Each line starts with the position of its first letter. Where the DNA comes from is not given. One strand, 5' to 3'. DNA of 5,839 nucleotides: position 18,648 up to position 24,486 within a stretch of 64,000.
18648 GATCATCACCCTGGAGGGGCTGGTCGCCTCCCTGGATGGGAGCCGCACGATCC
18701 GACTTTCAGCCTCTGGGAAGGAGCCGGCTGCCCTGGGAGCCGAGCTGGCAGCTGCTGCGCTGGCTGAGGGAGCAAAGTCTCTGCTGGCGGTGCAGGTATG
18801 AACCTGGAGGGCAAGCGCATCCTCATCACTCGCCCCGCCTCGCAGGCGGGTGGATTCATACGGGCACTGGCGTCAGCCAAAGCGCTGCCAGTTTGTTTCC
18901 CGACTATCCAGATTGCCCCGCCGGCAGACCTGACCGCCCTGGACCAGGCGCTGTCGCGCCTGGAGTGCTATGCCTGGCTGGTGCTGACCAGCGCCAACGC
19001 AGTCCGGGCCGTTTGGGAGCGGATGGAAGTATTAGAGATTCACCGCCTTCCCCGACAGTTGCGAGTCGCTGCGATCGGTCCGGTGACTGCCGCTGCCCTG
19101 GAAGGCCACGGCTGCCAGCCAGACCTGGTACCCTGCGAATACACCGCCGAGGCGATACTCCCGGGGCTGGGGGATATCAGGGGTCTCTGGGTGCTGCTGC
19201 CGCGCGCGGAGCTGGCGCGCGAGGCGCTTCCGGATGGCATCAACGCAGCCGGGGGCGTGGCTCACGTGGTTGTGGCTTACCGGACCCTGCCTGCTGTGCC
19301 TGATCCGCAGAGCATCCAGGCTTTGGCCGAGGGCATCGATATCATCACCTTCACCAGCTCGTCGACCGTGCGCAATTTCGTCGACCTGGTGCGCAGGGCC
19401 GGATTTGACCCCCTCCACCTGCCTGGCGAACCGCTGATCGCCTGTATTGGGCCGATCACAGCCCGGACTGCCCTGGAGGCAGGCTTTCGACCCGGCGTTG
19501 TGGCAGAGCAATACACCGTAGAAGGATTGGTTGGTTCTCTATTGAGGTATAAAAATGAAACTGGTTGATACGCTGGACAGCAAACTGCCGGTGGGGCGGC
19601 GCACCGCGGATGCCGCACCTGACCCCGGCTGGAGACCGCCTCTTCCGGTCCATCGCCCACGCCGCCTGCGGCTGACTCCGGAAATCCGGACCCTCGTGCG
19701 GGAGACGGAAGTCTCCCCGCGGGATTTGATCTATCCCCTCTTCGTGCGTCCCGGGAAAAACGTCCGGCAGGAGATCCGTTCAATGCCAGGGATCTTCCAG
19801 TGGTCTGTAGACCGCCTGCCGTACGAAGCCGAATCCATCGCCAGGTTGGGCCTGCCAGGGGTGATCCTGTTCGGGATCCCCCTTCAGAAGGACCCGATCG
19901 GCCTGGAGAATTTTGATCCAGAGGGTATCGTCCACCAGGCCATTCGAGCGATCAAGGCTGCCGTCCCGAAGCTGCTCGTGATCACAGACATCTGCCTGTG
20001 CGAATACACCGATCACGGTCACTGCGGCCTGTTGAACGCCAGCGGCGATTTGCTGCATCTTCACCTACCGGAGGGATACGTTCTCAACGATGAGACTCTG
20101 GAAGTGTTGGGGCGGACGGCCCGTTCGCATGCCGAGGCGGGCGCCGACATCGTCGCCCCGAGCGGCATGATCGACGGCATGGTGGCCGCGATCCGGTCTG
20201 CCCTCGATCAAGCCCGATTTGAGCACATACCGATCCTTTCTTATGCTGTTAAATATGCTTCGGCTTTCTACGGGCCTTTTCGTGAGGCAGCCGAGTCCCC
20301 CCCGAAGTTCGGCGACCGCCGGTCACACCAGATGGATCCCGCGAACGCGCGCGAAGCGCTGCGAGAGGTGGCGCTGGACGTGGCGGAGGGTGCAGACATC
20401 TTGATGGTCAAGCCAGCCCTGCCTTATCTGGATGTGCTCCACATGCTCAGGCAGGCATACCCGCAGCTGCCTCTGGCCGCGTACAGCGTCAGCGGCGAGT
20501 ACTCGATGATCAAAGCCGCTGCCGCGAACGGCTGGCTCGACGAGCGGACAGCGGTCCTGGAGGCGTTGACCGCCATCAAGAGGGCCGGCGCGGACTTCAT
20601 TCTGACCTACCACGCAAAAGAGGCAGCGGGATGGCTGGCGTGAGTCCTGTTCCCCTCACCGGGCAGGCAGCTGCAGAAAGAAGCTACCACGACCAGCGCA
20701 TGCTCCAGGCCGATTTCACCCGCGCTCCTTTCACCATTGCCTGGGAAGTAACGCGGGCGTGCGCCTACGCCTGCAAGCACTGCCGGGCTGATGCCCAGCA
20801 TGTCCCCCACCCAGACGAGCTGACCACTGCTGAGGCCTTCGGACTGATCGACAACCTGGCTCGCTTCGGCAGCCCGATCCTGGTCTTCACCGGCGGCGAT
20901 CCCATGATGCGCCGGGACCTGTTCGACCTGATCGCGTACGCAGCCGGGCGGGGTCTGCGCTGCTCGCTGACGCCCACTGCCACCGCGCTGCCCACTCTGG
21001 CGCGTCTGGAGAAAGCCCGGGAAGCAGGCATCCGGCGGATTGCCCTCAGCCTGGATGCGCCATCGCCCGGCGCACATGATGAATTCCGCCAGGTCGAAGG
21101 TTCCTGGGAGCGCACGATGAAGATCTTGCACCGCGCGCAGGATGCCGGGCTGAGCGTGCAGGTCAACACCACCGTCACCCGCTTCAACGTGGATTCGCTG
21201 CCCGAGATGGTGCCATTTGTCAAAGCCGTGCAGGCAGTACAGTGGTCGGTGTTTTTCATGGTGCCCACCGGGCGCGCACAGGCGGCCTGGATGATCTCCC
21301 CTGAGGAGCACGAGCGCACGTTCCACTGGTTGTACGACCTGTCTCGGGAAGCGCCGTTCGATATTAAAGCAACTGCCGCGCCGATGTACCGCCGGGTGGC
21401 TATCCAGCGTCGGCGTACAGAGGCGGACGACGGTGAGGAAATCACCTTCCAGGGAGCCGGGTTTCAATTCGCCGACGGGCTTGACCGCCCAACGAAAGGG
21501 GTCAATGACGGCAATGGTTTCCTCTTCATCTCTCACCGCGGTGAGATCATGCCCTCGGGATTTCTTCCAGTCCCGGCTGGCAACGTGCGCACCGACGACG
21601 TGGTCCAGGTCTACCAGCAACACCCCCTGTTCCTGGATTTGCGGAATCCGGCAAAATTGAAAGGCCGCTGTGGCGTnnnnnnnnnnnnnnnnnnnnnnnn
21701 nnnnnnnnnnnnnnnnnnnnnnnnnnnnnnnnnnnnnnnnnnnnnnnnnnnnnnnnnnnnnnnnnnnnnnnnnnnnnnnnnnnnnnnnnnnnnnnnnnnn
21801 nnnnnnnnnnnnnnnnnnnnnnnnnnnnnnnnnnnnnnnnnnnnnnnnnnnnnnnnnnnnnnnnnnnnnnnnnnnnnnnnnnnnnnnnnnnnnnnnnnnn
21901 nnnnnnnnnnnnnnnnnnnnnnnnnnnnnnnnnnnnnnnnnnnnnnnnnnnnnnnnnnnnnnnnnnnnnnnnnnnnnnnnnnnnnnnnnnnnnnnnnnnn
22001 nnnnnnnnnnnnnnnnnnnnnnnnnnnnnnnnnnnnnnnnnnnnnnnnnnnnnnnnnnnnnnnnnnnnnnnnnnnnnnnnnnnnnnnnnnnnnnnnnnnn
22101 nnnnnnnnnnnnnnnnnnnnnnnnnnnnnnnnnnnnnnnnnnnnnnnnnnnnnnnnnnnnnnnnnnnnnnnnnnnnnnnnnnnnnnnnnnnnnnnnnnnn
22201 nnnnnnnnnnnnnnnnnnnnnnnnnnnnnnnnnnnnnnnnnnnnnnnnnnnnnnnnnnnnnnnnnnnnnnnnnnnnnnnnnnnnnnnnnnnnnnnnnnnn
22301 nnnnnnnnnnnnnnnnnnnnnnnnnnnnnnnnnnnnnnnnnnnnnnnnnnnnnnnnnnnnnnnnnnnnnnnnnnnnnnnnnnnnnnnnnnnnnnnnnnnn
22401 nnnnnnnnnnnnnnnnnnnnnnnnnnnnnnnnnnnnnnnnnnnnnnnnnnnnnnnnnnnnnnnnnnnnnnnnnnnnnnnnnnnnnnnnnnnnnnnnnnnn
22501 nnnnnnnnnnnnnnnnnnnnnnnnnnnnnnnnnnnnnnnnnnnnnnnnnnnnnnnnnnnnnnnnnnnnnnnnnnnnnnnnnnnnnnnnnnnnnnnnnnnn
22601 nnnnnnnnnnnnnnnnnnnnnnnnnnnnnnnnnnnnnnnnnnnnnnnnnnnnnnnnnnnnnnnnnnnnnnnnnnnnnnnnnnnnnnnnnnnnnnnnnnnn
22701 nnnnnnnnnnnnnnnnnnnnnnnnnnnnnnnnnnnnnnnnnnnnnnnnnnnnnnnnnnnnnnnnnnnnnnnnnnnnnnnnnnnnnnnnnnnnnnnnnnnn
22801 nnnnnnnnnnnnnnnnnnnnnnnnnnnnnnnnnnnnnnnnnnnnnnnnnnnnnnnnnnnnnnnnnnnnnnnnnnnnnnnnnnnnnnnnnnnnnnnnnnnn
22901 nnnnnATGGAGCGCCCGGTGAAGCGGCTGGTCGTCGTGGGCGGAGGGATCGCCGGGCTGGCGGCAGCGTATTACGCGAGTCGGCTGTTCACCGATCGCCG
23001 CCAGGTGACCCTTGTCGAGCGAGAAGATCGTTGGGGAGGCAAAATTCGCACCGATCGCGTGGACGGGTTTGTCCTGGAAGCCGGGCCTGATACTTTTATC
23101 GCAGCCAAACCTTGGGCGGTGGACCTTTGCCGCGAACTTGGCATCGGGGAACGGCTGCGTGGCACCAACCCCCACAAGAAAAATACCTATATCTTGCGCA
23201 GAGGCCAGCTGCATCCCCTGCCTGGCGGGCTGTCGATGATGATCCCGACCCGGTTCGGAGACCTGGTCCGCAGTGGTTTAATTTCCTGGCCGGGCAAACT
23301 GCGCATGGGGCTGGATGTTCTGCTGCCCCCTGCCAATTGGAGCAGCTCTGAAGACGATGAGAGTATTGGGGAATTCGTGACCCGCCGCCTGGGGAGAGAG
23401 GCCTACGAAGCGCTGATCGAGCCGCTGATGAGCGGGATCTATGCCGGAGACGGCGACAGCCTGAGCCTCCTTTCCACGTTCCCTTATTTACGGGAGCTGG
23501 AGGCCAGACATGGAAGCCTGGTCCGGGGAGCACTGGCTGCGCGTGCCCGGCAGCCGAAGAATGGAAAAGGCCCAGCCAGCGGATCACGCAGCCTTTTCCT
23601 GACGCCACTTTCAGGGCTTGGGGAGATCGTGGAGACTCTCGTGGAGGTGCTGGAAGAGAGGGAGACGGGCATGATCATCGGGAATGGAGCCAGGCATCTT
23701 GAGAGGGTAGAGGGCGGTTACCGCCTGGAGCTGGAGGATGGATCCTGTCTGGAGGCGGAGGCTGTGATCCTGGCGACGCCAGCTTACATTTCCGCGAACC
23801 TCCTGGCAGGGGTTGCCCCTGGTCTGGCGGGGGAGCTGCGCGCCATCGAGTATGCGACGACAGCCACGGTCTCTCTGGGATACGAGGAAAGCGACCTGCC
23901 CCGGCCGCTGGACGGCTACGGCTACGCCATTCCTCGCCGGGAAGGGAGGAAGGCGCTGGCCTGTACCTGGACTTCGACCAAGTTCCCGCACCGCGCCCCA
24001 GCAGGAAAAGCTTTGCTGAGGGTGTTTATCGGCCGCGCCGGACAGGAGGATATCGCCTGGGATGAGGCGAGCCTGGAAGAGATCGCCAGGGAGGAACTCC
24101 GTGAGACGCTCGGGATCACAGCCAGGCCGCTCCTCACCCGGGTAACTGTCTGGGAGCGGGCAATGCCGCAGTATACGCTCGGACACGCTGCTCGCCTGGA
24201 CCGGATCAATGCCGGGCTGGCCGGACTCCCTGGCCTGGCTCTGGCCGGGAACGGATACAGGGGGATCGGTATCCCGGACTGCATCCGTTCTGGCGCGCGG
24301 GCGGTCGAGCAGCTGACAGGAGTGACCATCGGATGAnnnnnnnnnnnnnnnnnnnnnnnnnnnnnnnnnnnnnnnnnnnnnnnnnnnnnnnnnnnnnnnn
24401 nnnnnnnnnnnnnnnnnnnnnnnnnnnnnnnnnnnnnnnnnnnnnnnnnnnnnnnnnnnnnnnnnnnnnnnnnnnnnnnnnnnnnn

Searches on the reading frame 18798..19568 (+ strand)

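Call 11: search_protein_families(library=pfam, proteins=[window:18798-19568:+])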
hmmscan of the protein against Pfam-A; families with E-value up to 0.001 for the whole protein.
window:18798-19568:+ (256 aa): 1 family
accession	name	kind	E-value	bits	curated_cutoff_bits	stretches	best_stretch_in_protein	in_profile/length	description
PF02602.20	HEM4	-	3.9e-56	190.2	27.5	1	22-245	5-230/231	Uroporphyrinogen-III synthase HemD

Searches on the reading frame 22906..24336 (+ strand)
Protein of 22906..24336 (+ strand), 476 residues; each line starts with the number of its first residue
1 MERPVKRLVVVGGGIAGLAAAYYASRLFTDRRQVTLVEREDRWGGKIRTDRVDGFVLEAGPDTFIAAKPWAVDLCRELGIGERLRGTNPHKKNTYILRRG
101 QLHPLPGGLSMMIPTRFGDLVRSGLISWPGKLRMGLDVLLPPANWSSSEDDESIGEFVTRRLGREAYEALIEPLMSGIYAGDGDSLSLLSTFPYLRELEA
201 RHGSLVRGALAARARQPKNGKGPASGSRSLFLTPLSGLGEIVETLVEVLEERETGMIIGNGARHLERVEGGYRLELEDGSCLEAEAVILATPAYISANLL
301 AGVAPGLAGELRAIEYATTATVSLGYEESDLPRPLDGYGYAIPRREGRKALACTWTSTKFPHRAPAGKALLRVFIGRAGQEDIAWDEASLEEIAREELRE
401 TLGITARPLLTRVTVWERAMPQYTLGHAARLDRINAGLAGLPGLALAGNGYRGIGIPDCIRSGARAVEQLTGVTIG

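Call 12: search_protein_families(library=pfam, proteins=[window:22906-24336:+])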
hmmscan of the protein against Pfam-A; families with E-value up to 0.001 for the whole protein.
window:22906-24336:+ (476 aa): 8 families
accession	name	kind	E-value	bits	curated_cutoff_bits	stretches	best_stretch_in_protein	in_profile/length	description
PF01593.30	Amino_oxidase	-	4.6e-57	194.7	19.8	1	15-470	1-442/443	Flavin containing amine oxidoreductase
PF13450.12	NAD_binding_8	-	8.8e-15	55.2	21.9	1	10-78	1-68/68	NAD(P)-binding Rossmann-like domain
PF01266.30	DAO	-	1.6e-10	41.5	27.9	1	8-348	2-264/353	FAD dependent oxidoreductase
PF07992.20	Pyr_redox_2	-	9.4e-06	25.7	26.1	1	7-42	2-176/291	Pyridine nucleotide-disulphide oxidoreductase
PF13454.12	NAD_binding_9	-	2.8e-05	24.6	21.8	0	9-51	1-45/155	FAD-NAD(P)-binding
PF03486.20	HI0933_like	-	0.00012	22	50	0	7-48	2-40/244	HI0933-like protein Rossmann domain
PF12831.13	FAD_oxidored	-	0.00018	21.4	27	1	8-47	2-38/416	FAD dependent oxidoreductase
PF00890.30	FAD_binding_2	-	0.00064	19.5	20.4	0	8-46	2-37/414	FAD binding domain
